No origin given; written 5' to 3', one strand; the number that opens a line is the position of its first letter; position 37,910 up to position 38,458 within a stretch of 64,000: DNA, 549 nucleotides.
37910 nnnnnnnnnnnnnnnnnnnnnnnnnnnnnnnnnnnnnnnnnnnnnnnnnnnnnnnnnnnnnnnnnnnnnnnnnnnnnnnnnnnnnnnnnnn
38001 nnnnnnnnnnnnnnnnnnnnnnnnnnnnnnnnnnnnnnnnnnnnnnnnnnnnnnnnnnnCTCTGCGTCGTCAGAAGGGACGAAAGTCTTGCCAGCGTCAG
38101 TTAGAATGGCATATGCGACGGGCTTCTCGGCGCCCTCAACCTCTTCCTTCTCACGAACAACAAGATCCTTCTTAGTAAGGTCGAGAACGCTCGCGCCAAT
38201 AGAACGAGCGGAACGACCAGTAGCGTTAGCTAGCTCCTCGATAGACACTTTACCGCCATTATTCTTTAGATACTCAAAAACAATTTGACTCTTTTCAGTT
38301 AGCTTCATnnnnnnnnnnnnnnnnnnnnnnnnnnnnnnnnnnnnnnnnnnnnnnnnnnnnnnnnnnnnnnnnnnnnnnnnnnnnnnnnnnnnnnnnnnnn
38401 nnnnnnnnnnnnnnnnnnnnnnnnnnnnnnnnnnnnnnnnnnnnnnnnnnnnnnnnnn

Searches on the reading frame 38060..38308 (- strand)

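Call 50: search_protein_families(library=pfam, proteins=[window:38060-38308:-], max_evalue=0.001)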
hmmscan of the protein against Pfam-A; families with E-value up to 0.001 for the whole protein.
window:38060-38308:- (83 aa): 2 families
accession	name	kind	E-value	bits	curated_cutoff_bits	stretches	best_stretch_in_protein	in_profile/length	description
PF12802.13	MarR_2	-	0.00016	22.2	27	1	10-56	10-56/61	MarR family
PF25212.1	HVO_A0114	-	0.00019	21.6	27.6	1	3-64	20-78/84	HVO_A0114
